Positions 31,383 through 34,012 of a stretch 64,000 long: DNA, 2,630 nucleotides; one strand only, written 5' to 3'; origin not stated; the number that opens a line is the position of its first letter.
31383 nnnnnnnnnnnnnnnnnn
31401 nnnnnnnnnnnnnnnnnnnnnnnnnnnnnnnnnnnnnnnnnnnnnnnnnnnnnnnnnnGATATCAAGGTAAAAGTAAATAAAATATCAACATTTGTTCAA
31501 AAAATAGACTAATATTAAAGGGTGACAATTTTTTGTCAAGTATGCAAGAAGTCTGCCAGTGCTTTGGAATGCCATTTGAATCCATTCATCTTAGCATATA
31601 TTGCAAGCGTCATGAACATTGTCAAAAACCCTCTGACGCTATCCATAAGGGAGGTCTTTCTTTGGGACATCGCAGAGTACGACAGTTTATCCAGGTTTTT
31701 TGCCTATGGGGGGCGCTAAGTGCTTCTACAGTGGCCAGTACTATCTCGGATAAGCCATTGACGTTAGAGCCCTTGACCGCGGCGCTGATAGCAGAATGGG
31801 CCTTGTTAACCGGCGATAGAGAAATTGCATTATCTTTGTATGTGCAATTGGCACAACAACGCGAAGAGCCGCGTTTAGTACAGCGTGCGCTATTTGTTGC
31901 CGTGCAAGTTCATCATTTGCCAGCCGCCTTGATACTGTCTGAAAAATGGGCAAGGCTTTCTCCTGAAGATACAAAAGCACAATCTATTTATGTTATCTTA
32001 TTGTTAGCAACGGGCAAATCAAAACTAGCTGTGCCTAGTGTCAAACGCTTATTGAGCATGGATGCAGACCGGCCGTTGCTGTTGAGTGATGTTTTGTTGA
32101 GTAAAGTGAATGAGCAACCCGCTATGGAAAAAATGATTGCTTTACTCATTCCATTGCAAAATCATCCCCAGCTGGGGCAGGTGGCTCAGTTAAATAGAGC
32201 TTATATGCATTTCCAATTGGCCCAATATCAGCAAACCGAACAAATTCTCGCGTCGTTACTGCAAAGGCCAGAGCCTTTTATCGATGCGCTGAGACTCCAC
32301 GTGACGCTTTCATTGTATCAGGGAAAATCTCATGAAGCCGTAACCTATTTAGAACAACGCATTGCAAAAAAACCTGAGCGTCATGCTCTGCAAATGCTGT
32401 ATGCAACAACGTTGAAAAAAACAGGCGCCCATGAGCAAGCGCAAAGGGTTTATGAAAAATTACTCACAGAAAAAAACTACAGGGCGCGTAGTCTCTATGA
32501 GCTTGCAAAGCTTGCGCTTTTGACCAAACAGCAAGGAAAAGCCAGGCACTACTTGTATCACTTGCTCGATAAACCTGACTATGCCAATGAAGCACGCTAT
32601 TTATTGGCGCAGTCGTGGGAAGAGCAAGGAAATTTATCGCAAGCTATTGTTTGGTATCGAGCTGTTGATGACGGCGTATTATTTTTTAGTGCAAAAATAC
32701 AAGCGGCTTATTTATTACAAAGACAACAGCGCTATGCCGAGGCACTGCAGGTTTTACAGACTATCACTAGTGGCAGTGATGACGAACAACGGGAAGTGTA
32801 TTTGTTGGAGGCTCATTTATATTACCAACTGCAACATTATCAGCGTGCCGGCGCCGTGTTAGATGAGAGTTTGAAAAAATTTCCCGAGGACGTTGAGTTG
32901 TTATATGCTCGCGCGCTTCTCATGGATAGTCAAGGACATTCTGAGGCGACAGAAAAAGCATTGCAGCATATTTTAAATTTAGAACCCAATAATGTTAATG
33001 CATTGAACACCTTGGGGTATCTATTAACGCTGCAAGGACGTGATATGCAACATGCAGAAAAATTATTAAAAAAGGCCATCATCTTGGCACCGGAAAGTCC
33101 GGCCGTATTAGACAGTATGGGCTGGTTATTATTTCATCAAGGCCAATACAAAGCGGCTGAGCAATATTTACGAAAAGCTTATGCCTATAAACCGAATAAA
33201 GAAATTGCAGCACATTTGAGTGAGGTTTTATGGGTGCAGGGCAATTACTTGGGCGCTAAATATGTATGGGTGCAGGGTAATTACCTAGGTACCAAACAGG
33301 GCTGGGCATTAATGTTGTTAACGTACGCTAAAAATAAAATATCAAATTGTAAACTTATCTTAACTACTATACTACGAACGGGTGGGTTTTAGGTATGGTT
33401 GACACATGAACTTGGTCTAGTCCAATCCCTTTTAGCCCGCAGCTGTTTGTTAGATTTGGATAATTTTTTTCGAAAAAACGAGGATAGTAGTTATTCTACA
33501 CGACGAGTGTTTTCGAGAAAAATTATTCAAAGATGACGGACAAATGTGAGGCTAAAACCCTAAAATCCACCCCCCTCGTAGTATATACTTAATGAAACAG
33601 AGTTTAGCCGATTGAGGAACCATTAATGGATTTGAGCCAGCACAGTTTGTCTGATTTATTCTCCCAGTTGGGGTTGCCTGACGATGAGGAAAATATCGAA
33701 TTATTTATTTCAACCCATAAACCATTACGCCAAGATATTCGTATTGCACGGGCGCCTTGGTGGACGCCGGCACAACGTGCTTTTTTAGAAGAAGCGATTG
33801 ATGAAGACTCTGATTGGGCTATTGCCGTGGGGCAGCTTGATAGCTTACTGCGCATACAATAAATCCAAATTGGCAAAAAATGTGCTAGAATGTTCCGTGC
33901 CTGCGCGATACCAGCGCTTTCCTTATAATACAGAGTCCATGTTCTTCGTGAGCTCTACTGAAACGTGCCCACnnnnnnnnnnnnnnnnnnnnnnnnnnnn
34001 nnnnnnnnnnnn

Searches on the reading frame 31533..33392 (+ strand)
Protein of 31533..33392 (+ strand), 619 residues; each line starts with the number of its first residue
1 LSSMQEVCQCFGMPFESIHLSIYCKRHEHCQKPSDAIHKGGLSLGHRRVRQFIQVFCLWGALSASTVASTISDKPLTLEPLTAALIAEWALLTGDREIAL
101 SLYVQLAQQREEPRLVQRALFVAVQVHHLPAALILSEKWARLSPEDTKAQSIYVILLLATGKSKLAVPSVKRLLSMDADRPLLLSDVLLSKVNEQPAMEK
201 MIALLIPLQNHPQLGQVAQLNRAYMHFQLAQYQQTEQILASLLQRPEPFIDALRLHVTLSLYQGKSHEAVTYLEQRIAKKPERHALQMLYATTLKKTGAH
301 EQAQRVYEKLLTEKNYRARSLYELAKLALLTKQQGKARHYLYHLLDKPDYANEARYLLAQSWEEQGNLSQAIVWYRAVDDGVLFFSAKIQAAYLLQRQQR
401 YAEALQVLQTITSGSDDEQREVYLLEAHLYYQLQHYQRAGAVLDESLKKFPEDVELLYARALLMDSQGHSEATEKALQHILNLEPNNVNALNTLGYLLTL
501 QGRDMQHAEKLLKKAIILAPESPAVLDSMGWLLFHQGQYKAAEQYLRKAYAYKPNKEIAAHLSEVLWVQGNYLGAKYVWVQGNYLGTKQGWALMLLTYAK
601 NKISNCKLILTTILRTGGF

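Call 61: search_protein_families(library=pfam, proteins=[window:31533-33392:+], max_evalue=0.01)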
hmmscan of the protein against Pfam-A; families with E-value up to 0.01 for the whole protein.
window:31533-33392:+ (619 aa): 22 families
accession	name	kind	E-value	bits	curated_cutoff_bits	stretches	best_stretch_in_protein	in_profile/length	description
PF14559.12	TPR_19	-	3.8e-17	62.8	25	3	262-314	3-55/68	Tetratricopeptide repeat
PF13432.12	TPR_16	-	1.7e-15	57.6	32.7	1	424-463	1-40/65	Tetratricopeptide repeat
PF13428.12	TPR_14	-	1.4e-14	53.6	23.5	1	421-462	2-43/44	Tetratricopeptide repeat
PF07719.23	TPR_2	-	1.2e-11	44.2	27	1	525-555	3-33/34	Tetratricopeptide repeat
PF13181.12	TPR_8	-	1.5e-10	40.8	25.7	1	529-555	7-33/34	Tetratricopeptide repeat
PF12895.13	ANAPC3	-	3.8e-09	37.1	27.2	0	299-373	4-77/82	Anaphase-promoting complex, cyclosome, subunit 3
PF13371.12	TPR_9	-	1.4e-08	35.1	35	2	429-489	4-64/73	Tetratricopeptide repeat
PF13431.12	TPR_17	-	2.9e-08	33.8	24.4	2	477-505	2-30/34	Tetratricopeptide repeat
PF23914.1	TPR_CcmH_CycH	-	1.1e-07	32.2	42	1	466-551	62-149/158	Cytochrome c-type biogenesis protein H TPR domain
PF13424.12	TPR_12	-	9.2e-06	26.2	30.1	1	489-551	4-73/77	Tetratricopeptide repeat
PF13429.12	TPR_15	-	7.9e-05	22.6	26.2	0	261-313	225-277/280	Tetratricopeptide repeat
PF13176.12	TPR_7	-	8.2e-05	22.8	27.9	0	261-283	11-34/36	Tetratricopeptide repeat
PF09613.16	HrpB1_HrpK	-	8.7e-05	22.6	29.3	0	483-562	6-84/126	Bacterial type III secretion protein (HrpB1_HrpK)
PF25060.1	ARM_TT21_2nd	-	0.00042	20.3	27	0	477-558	7-91/270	Tetratricopeptide repeat protein 21 second ARM domain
PF03704.23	BTAD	-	0.00077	20.3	22.1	1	245-310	57-122/146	Bacterial transcriptional activator domain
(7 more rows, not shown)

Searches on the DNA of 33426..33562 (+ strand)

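Call 29: build_rna_model(alignment_id=A2, structure=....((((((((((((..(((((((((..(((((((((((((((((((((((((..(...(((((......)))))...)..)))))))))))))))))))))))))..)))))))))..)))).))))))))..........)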
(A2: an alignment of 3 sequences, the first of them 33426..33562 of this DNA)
Model R1 built from alignment A2 (3 sequences, 143 columns); structure: as given.
model positions 137; base pairs 52; branch points 0; effective number of sequences 0.85; information 0.59 bits per position. Calibrated on 0.2 Mb of random sequence (short: E-values are rough).
structure used (alignment columns):
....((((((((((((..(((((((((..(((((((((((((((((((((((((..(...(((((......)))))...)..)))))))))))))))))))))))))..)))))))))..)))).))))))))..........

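Call 30: search_with_rna_model(model_id=R1, source=window, filters=off, max_evalue=10)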
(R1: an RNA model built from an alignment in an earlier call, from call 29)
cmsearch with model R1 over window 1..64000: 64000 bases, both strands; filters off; matches with E-value up to 10: 31.
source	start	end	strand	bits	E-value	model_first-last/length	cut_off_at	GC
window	12254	12391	+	151.5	7.6e-40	1-137/137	no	0.37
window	60780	60916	+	150.2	1.7e-39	1-137/137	no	0.34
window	33426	33562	+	147.1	1.3e-38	1-137/137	no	0.36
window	12253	12390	-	77.6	3.8e-19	1-137/137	no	0.37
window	60779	60915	-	70.5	3.6e-17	1-137/137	no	0.34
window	33425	33561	-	56.8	2.5e-13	1-137/137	no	0.36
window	49722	49858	-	54.9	8.6e-13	1-137/137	no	0.43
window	6290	6418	-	30.9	4.4e-06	1-137/137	no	0.4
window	15591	15719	-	30.8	5e-06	1-137/137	no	0.4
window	56669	56768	-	27.7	3.6e-05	1-137/137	no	0.28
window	27507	27648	-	26.1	9.8e-05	10-127/137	no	0.46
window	43802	43930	-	24.7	0.00025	1-137/137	no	0.33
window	15617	15694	+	23.4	0.00057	32-104/137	no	0.27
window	49722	49860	+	21.8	0.0016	1-137/137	no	0.42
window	27509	27647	+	19.2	0.0088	19-117/137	no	0.47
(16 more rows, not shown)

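Call 40: search_with_rna_model(model_id=R1, sources=[L006, L007, L008, L009, L010, L011, L012, L013, L014, L015, L016, L017, L018, L019, L020, L021, L022, L023, L024, L025, L026, L027, L028, L029], max_evalue=0.001, make_alignment=true)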
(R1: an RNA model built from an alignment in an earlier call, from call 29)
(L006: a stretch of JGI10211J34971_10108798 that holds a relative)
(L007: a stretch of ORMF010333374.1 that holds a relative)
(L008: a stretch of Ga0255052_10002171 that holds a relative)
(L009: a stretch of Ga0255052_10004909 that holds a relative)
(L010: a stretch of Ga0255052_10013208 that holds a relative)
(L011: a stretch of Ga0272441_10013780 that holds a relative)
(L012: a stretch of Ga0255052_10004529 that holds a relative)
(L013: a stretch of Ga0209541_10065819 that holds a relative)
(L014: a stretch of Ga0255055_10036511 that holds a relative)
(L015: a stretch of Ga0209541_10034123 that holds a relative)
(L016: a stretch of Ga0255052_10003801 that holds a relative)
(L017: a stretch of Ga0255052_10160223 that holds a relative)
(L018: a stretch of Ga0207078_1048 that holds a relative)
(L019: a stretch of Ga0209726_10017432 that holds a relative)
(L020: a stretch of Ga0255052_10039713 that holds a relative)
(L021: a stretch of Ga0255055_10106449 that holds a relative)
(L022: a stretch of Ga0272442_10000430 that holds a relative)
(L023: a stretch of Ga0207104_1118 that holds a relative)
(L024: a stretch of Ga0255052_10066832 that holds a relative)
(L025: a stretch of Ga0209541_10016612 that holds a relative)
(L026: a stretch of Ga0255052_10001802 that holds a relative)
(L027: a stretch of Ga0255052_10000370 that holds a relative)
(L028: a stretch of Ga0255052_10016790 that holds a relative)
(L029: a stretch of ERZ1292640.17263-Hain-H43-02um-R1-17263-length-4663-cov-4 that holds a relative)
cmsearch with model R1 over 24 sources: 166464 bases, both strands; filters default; matches with E-value up to 0.001: 27.
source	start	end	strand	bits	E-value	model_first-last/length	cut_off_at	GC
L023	2531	2667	-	109.5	1.2e-27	1-137/137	no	0.32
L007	2486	2622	-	89.6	4.3e-22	1-137/137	no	0.26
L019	2361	2497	+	89.6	4.3e-22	1-137/137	no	0.26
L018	1488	1624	+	82.9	3.3e-20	1-137/137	no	0.41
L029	1256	1392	-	67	9.2e-16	1-137/137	no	0.39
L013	1400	1534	-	64.5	4.6e-15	1-137/137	no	0.4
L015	883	1017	-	64.5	4.6e-15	1-137/137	no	0.4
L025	9075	9209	+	61.3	3.6e-14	1-137/137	no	0.39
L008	9262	9399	+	54.7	2.6e-12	1-137/137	no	0.5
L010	3583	3720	+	54.4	3.2e-12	1-137/137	no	0.49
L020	2086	2223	-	52.6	1e-11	1-137/137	no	0.53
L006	1221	1358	-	51.1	2.6e-11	1-137/137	no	0.51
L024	121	258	-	46.8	4.1e-10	1-137/137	no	0.51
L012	1627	1764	-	45.5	9.7e-10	1-137/137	no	0.51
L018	1486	1624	-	43.7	3.1e-09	1-137/137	no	0.4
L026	3177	3312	+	38.7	7.9e-08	1-137/137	no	0.51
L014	1656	1792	+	37.6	1.6e-07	1-137/137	no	0.5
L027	2805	2941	+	37.4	1.8e-07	1-137/137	no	0.51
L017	146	283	-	36.3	3.6e-07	1-137/137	no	0.52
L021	368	504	+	35.6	5.6e-07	1-137/137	no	0.5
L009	7189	7324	+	33.9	1.7e-06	1-137/137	no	0.49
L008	13386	13523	+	33.6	2.1e-06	1-137/137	no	0.51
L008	6271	6406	+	30.9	1.2e-05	1-137/137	no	0.51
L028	2633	2756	+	28.8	4.7e-05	1-137/137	no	0.49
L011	6816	6951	+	27.5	0.00011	1-137/137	no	0.45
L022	8200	8335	+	27.5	0.00011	1-137/137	no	0.45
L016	8922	9057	-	27.3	0.00012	1-137/137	no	0.51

Alignment A3: 27 matches aligned to the model, 163 columns, each read 5' to 3' on its own strand. Consensus structure (alignment columns), stored with it:
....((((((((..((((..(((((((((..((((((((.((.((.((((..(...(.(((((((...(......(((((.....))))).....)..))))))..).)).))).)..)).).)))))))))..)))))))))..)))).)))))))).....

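Call 70: build_rna_model(alignment_id=A4, structure=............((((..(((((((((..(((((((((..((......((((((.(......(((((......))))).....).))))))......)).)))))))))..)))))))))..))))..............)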
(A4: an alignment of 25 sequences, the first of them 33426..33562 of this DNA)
Model R2 built from alignment A4 (25 sequences, 140 columns); structure: as given.
model positions 137; base pairs 36; branch points 0; effective number of sequences 3.08; information 0.59 bits per position. Calibrated on 0.2 Mb of random sequence (short: E-values are rough).
structure used (alignment columns):
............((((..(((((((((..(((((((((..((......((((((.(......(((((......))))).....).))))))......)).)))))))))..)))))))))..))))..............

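Call 71: search_with_rna_model(model_id=R2, source=window, filters=off, max_evalue=1)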
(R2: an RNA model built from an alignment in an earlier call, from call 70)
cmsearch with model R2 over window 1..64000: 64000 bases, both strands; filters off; matches with E-value up to 1: 19.
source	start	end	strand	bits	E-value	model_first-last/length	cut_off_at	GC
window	49722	49858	-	113.5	3.6e-33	1-137/137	no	0.43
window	60780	60916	+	111.2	1.9e-32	1-137/137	no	0.34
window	12254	12391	+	103.5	5.4e-30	1-137/137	no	0.37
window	33426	33562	+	102.7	9.5e-30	1-137/137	no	0.36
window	12252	12389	-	42.1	1.9e-10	1-137/137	no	0.38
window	60778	60914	-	41.3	3.2e-10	1-137/137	no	0.34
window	15597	15712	-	29.2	2.3e-06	1-137/137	no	0.35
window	33424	33560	-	28.5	3.7e-06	1-137/137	no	0.36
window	49724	49860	+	27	1.2e-05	1-137/137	no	0.42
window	27503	27657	-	19.8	0.0022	1-137/137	no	0.47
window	43815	43918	-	17.9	0.009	1-137/137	no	0.33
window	56668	56768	-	16.4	0.026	1-137/137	no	0.28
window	6289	6419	-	14.6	0.1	1-137/137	no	0.4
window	60459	60574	+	14.5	0.11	1-137/137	no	0.44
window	12172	12235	-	14.3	0.13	1-137/137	no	0.34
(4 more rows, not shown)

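Call 72: search_with_rna_model(model_id=R2, sources=[L006, L007, L008, L009, L010, L011, L012, L013, L014, L015, L016, L017, L018, L020, L021, L023, L024, L025, L026, L027, L028, L029], max_evalue=0.01)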
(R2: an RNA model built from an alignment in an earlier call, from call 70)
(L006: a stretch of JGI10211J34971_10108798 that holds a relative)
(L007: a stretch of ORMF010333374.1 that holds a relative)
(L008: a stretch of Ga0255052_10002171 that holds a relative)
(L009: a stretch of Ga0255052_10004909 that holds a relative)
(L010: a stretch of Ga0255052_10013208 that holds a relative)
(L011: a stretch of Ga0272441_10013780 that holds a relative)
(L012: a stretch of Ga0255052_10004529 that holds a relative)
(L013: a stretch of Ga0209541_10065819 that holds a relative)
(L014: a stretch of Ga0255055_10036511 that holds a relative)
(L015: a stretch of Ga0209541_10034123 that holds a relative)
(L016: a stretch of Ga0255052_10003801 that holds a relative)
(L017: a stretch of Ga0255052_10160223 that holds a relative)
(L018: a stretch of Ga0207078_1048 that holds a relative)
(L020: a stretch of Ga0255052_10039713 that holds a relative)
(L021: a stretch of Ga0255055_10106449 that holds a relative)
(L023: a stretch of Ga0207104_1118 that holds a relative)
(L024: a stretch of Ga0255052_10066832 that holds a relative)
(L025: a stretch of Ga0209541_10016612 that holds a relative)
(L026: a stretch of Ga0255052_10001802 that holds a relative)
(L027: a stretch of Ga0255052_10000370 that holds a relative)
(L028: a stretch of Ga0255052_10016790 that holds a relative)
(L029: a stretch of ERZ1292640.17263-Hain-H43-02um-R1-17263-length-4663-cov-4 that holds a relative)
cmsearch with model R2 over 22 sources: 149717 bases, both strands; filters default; matches with E-value up to 0.01: 46.
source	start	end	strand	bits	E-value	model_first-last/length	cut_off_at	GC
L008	9262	9399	+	140.7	1.8e-41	1-137/137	no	0.5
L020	2086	2223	-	139.9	3.5e-41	1-137/137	no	0.53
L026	3177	3313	+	138.5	9.6e-41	1-137/137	no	0.51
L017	146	283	-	138.1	1.3e-40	1-137/137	no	0.52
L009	7189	7325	+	136.1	5.4e-40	1-137/137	no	0.48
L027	2805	2942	+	134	2.6e-39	1-137/137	no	0.51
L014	1656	1793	+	133.4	3.8e-39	1-137/137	no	0.5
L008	6271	6407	+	132.7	6.5e-39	1-137/137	no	0.5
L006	1221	1358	-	132.5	7.6e-39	1-137/137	no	0.51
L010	3583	3720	+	132.5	7.9e-39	1-137/137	no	0.49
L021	368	505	+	131.4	1.8e-38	1-137/137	no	0.49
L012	1627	1764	-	130.7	2.8e-38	1-137/137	no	0.51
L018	1488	1624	+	130.5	3.4e-38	1-137/137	no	0.41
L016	8921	9057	-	128.9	1.1e-37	1-137/137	no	0.51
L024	121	258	-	128.8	1.1e-37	1-137/137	no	0.51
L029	1256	1392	-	127.4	3.2e-37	1-137/137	no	0.39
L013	1399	1535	-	126.7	5.3e-37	1-137/137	no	0.39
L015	882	1018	-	126.7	5.3e-37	1-137/137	no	0.39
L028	2627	2763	+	126.2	7.6e-37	1-137/137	no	0.5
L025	9074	9210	+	123.2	7.1e-36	1-137/137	no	0.39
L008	13386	13523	+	119.4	1.1e-34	1-137/137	no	0.51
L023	2531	2667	-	117.8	3.5e-34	1-137/137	no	0.32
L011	6816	6952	+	113.9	6.4e-33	1-137/137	no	0.45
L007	2486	2622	-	93.7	1.6e-26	1-137/137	no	0.26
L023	2533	2669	+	52.6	1.9e-13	1-137/137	no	0.31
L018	1486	1622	-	49.1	2.6e-12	1-137/137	no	0.4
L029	1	74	+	42.1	4.3e-10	64-137/137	5'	0.35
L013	1401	1537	+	41.5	6.7e-10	1-137/137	no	0.4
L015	884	1020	+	41.5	6.7e-10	1-137/137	no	0.4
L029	1258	1394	+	41.4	7.2e-10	1-137/137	no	0.4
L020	2088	2225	+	39.2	3.4e-09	1-137/137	no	0.53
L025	9072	9208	-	33.4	2.5e-07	1-137/137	no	0.39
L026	3175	3311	-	33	3.3e-07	1-137/137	no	0.52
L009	7187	7323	-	32.2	6e-07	1-137/137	no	0.49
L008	9260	9397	-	32.1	6.4e-07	1-137/137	no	0.5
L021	366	503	-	30.7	1.8e-06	1-137/137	no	0.5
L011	6814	6950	-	30.7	1.8e-06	1-137/137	no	0.45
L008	6269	6405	-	30.5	2e-06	1-137/137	no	0.51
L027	2803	2940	-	30.2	2.6e-06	1-137/137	no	0.51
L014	1654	1791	-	30.2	2.6e-06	1-137/137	no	0.51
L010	3581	3718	-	27.9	1.3e-05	1-137/137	no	0.49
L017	148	285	+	27.5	1.8e-05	1-137/137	no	0.52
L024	123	260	+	27.2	2.3e-05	1-137/137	no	0.51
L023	6604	6676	+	26.6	3.7e-05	1-137/137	no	0.51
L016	8923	9059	+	23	0.00051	1-137/137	no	0.52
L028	2625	2761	-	21.1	0.0021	1-137/137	no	0.5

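Call 80: search_with_rna_model(model_id=R2, sources=[L030, L031, L032, L033, L034], max_evalue=0.01)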
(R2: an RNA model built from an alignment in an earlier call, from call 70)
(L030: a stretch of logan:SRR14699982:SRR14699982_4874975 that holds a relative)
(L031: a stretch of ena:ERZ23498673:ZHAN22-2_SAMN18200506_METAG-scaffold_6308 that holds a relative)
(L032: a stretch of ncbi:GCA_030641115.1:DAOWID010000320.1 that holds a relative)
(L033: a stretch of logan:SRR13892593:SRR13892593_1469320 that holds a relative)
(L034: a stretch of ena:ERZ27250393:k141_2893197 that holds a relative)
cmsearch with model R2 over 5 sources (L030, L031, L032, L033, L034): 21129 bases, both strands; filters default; matches with E-value up to 0.01: 2.
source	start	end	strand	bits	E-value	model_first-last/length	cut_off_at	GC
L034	2736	2872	-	132.7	9.2e-40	1-137/137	no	0.5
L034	2738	2874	+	30.5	2.8e-07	1-137/137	no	0.51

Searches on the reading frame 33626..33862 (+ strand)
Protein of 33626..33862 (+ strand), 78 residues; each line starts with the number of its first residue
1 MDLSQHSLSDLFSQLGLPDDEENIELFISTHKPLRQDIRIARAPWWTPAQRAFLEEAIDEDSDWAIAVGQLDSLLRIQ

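Call 18: find_encoding_contigs(protein=window:33626-33862:+, flank=10000, max_places=10)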
Protein window:33626-33862:+ (78 aa): no gene with exactly this product is on record in the collection.

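Call 61: search_protein_families(library=pfam, proteins=[window:33626-33862:+], max_evalue=0.01)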
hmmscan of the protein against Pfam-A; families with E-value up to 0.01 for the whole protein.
window:33626-33862:+ (78 aa): 1 family
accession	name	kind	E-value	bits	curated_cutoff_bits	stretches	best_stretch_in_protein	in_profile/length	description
PF10982.13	DUF2789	-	4.5e-29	100.9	27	1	1-75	1-75/75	Protein of unknown function (DUF2789)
